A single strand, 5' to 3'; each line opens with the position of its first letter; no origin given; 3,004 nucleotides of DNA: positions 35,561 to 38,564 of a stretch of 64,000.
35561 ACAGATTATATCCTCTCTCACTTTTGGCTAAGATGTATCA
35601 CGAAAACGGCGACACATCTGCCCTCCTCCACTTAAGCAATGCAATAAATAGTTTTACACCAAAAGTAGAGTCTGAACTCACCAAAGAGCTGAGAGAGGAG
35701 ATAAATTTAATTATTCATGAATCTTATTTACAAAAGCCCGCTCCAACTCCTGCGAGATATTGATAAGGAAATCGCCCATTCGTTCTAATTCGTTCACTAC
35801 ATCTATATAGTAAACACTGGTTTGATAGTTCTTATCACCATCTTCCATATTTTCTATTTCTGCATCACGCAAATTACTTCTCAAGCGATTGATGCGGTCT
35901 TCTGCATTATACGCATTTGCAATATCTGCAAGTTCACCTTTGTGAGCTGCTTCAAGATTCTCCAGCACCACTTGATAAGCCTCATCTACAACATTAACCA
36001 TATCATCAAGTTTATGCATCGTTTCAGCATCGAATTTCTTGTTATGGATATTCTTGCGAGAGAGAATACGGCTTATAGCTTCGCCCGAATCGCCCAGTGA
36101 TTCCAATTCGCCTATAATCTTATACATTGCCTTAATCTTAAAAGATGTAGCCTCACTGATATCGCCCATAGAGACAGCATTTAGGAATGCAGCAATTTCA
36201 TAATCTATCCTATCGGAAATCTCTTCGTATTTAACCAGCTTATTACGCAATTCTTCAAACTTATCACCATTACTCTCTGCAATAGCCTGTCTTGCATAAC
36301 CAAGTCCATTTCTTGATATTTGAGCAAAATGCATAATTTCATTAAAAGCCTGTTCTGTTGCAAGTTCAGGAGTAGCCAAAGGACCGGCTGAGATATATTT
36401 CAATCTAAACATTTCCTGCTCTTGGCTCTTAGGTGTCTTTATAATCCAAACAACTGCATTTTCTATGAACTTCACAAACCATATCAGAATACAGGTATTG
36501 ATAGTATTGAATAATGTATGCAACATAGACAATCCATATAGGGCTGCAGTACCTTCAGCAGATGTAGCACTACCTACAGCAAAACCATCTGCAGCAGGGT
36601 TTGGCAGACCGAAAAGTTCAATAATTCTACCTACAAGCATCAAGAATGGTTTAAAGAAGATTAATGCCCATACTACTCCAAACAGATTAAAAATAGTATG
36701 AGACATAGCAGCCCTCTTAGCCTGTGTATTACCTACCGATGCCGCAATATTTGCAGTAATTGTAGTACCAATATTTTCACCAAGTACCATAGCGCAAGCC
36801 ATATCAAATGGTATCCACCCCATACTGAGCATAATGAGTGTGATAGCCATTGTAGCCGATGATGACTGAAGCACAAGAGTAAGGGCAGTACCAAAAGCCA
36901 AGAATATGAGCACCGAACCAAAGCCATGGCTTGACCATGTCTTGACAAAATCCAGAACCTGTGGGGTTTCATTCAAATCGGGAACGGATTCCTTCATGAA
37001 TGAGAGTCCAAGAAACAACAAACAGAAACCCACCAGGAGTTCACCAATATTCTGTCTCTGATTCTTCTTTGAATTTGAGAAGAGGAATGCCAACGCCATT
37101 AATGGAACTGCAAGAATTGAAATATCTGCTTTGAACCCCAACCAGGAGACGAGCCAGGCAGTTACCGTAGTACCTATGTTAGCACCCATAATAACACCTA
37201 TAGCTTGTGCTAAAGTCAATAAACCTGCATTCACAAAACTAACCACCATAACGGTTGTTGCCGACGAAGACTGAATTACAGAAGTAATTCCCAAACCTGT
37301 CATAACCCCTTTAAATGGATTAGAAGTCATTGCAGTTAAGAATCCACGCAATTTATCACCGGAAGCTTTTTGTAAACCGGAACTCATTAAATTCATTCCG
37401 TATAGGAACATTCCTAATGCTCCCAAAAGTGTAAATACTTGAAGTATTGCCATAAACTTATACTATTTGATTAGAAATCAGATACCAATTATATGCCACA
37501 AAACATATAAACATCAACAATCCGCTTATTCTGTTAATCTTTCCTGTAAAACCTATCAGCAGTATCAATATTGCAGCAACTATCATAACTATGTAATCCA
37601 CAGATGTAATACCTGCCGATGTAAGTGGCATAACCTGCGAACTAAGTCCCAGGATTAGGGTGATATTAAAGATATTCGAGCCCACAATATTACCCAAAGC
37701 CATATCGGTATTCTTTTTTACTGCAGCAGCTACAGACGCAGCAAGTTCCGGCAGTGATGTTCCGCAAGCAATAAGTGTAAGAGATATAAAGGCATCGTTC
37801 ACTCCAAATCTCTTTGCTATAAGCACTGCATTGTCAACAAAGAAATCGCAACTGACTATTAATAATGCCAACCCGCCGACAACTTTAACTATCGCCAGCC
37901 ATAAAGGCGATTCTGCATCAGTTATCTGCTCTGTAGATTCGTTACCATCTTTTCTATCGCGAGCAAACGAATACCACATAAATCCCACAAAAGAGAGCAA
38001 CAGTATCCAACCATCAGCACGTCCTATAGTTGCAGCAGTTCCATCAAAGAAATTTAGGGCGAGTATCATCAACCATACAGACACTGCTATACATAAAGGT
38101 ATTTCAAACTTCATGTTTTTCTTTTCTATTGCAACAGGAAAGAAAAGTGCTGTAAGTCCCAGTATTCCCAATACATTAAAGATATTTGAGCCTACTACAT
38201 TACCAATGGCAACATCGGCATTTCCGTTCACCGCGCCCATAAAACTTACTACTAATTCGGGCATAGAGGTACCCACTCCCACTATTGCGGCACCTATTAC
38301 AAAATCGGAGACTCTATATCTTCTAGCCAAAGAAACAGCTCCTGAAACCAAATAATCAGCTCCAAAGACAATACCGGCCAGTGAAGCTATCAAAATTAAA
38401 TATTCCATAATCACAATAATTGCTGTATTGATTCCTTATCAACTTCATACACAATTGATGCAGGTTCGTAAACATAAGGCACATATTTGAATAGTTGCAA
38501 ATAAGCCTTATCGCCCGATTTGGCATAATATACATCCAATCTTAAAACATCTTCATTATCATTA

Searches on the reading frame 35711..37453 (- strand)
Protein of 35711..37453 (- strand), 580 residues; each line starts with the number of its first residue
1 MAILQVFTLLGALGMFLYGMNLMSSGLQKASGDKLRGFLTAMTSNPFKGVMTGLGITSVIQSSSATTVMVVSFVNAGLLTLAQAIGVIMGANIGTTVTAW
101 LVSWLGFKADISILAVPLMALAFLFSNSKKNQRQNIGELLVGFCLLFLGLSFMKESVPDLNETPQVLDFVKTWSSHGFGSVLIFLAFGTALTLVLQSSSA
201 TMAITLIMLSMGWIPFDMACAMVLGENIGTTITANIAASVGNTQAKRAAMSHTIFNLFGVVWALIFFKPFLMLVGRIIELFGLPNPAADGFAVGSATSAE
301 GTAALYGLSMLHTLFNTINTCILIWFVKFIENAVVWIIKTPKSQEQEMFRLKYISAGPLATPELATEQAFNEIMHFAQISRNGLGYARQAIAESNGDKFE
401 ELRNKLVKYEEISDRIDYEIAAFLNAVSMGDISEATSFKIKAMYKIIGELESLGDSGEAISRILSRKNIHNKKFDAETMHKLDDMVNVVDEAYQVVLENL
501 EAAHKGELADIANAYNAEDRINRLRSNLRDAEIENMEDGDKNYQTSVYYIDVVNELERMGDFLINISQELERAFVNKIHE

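Call 14: search_protein_families(library=pfam, proteins=[window:35711-37453:-])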
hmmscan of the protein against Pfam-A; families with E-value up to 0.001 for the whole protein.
window:35711-37453:- (580 aa): 2 families
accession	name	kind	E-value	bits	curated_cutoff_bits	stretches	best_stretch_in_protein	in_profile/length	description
PF02690.20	Na_Pi_cotrans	-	8.9e-62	207.6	29.1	2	15-154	1-136/137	Na+/Pi-cotransporter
PF01895.24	PhoU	-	2.2e-09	38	23.5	1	500-569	16-88/89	PhoU domain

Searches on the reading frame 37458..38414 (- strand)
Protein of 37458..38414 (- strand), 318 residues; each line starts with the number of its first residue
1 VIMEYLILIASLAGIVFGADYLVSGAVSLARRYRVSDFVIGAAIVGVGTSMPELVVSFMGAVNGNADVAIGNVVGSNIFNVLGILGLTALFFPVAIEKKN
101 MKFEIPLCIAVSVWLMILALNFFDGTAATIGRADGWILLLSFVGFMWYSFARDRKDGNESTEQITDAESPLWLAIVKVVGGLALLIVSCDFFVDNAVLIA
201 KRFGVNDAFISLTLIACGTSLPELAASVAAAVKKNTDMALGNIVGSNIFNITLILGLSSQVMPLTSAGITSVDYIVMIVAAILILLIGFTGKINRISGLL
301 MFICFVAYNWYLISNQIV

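Call 14: search_protein_families(library=pfam, proteins=[window:37458-38414:-])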
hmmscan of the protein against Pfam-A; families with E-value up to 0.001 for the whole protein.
window:37458-38414:- (318 aa): 1 family
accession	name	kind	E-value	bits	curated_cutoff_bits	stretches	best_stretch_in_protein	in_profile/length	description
PF01699.29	Na_Ca_ex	-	9.6e-64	214.4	24.9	2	5-150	3-150/151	Sodium/calcium exchanger protein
